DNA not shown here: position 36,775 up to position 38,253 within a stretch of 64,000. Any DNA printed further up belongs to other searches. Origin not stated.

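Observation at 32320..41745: Uncharacterised cyclic-nucleotide / oxidative-chemistry island bracketed by two OsmC paralogs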

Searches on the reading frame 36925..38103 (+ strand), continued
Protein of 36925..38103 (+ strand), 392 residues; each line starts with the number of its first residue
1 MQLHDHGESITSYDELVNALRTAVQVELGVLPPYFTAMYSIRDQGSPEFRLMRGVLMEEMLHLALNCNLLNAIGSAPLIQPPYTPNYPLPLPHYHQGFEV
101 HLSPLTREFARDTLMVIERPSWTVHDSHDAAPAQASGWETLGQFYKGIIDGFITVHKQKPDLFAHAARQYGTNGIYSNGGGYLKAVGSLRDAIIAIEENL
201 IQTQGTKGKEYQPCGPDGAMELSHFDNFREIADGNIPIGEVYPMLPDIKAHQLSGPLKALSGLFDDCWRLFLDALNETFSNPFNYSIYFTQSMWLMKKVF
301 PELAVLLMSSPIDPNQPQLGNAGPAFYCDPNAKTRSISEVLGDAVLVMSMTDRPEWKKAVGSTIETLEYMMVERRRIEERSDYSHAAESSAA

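Call 27: predict_structure(alignment_id=A1)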
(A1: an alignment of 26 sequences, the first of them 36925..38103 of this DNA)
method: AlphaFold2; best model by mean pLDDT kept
length: 392 residues; sequences in the alignment: 26
mean_pLDDT: 88.6   pTM: 0.90
mean pLDDT of the five models: 88.6, 88.4, 88.3, 88.0, 86.4
residues with pLDDT >= 90: 275; 70-90: 63; 50-70: 48; < 50: 6
segments of 3 or more residues with pLDDT < 50: 216-219
pLDDT, mean of each block of 10 residues (from residue 1): 61 95 94 98 95 92 95 94 89 77 98 93 74 66 91 97 91 64 91 93 71 51 88 96 97 97 97 94 89 95 98 96 94 94 98 97 98 93 69 62
secondary structure, 60 per line:
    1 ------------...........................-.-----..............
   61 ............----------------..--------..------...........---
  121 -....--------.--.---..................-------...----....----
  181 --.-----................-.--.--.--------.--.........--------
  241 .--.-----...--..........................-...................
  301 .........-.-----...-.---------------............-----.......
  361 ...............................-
elements in order: H13-39 H47-72 H107-117 H122-125 H141-158 H189-204 H224-232 H255-280 H282-309 H337-348 H354-391

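Call 32: fold_search(model_id=the predicted structure, library=pdb)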
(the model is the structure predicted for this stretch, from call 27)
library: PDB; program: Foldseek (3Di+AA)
matches with E <= 10: 205; with E <= 0.001: 2
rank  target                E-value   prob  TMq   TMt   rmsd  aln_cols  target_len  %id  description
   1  3hl1_B                3.5e-08  1.00  0.54  0.73   4.3       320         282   21  CRYSTAL STRUCTURE OF A FERRITIN LIKE PROTEIN (CC_0557) FROM CAULOBACTER VIBRIOIDES AT 1.95 A RESOLUTION (released 2009-06-09)
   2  3hl1_A                4.3e-08  1.00  0.53  0.70   5.3       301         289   22  CRYSTAL STRUCTURE OF A FERRITIN LIKE PROTEIN (CC_0557) FROM CAULOBACTER VIBRIOIDES AT 1.95 A RESOLUTION (released 2009-06-09)
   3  3kaw_B                5.6e-01  0.23  0.11  0.31  13.2       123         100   13  Crystal Structure of PA2107 PROTEIN from Pseudomonas aeruginosa, Northeast Structural Genomics Consortium Target PaR19 (released 2009-10-27)
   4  3fse_A                8.7e-01  0.57  0.24  0.27  17.1       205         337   16  Crystal structure of a two-domain protein containing dj-1/thij/pfpi-like and ferritin-like domains (ava_4496) from ana (released 2009-02-03)
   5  3kav_B                9.5e-01  0.14  0.11  0.28  13.1       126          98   13  Crystal Structure of THE MUTANT (L80M) PA2107 PROTEIN from Pseudomonas aeruginosa, Northeast Structural Genomics Conso (released 2009-10-27)
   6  9qq4_B                1.0e+00  0.63  0.25  0.60   6.0       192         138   14  Mini-bacterioferritin from Candidatus Methanoperedens species BLZ2 as isolated form at 1.07-A resolution (released 2026-04-01)
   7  2c41_B                1.3e+00  0.51  0.21  0.44   7.9       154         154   11  X-ray structure of Dps from Thermosynechococcus elongatus (released 2006-10-11)
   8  9qq5_E                1.3e+00  0.60  0.25  0.62   5.7       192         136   14  Mini-bacterioferritin from Candidatus Methanoperedens species BLZ2 in a partially oxidized state (released 2026-04-01)
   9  7l16                  1.3e+00  0.05  0.16  0.14  17.1       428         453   10  Crystal structure of sugar-bound melibiose permease MelB (released 2021-08-04)
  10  3kaw_A                1.5e+00  0.13  0.11  0.28  13.2       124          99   13  Crystal Structure of PA2107 PROTEIN from Pseudomonas aeruginosa, Northeast Structural Genomics Consortium Target PaR19 (released 2009-10-27)
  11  1t98_B                1.5e+00  0.07  0.16  0.22  21.7       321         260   10  Crystal Structure of MukF(1-287) (released 2005-05-24)
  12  3kav_A                1.5e+00  0.11  0.10  0.27  13.7       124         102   12  Crystal Structure of THE MUTANT (L80M) PA2107 PROTEIN from Pseudomonas aeruginosa, Northeast Structural Genomics Conso (released 2009-10-27)
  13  1g87_B                1.5e+00  0.03  0.13  0.09  19.0       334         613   11  THE CRYSTAL STRUCTURE OF ENDOGLUCANASE 9G FROM CLOSTRIDIUM CELLULOLYTICUM (released 2003-07-15)
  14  9qq4_A                1.6e+00  0.51  0.25  0.61   6.0       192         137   14  Mini-bacterioferritin from Candidatus Methanoperedens species BLZ2 as isolated form at 1.07-A resolution (released 2026-04-01)
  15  7nmq                  1.7e+00  0.03  0.12  0.13  27.7       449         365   10  Bacillus cereus HblL1 toxin component (released 2021-04-07)
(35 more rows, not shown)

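Call 39: search_protein_families(library=pfam, proteins=[L025:8067-9989:+, L084:6188-8938:+, L031:11691-12617:+, L025:12650-13681:+, L075:4755-5741:+, L037:5317-6150:-, L025:11149-11667:+], max_evalue=0.001)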
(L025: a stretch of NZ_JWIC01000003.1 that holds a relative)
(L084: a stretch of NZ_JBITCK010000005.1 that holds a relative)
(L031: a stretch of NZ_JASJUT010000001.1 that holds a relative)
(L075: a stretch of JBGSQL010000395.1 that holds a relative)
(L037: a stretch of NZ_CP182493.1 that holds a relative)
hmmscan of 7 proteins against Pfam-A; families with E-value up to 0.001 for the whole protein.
L025:8067-9989:+ (640 aa): 6 families
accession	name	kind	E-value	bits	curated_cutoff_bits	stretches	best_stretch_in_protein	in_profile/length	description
PF05199.19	GMC_oxred_C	-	2.6e-13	51.2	24.6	1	479-607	3-138/139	GMC oxidoreductase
PF00732.25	GMC_oxred_N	-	1.6e-09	38.4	23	1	268-382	108-217/218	GMC oxidoreductase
PF13450.12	NAD_binding_8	-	1.6e-06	28.7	21.9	1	29-57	1-29/68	NAD(P)-binding Rossmann-like domain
PF01266.30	DAO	-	1.7e-05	25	27.9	1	26-56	1-31/353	FAD dependent oxidoreductase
PF00890.30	FAD_binding_2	-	6.6e-05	22.7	20.4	0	26-60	1-35/414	FAD binding domain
PF01494.25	FAD_binding_3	-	0.00087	19.1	22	0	25-57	2-34/349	FAD binding domain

L084:6188-8938:+ (916 aa): 6 families
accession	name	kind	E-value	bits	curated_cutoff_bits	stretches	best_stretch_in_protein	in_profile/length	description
PF13191.12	AAA_16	-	2.6e-16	61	32.6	1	7-163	2-166/167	AAA ATPase domain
PF00196.25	GerE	-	1.5e-13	50.6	23.5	1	858-910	1-53/57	Bacterial regulatory proteins, luxR family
PF05729.18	NACHT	-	4.7e-05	23.7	26.7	1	30-201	1-162/167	NACHT domain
PF00515.34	TPR_1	-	0.00036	20.7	27.8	0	690-714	7-31/34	Tetratricopeptide repeat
PF13424.12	TPR_12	-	0.00045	20.8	30.1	0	663-712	22-73/77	Tetratricopeptide repeat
PF13401.12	AAA_22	-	0.00061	20.5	27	0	29-156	5-107/130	AAA domain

L031:11691-12617:+ (308 aa): 1 family
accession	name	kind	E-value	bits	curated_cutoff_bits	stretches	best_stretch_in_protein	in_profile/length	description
PF01261.30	AP_endonuc_2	-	9.9e-34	117.6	31.1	1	46-286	5-236/249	Xylose isomerase-like TIM barrel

L025:12650-13681:+ (343 aa): 1 family
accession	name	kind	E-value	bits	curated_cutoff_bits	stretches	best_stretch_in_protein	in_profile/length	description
PF01261.30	AP_endonuc_2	-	3.1e-24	86.5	31.1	1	33-300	1-248/249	Xylose isomerase-like TIM barrel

L075:4755-5741:+ (328 aa): 1 family
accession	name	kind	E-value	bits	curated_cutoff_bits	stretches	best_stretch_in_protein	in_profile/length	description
PF06314.16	ADC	-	5.7e-05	23.2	29.8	1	36-185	2-118/238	Acetoacetate decarboxylase (ADC)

L037:5317-6150:- (277 aa): 2 families
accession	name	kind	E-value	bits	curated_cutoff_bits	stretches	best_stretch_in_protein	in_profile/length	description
PF00753.33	Lactamase_B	-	0.00014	22.3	22.7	1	39-214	10-196/196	Metallo-beta-lactamase superfamily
PF12706.13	Lactamase_B_2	-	0.00052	20.1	27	1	68-118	25-81/200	Beta-lactamase superfamily domain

L025:11149-11667:+ (172 aa): 0 families

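Call 54: search_protein_families(library=pfam, proteins=[L006:7602-7862:+], max_evalue=0.1)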
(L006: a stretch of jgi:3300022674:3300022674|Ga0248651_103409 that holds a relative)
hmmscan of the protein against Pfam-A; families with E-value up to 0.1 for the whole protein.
L006:7602-7862:+ (86 aa): 0 families

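Call 81: search_protein_families(library=padloc, proteins=[window:36925-38103:+], max_evalue=0.001)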
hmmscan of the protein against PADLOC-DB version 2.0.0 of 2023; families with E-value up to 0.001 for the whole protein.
window:36925-38103:+ (392 aa): 0 families
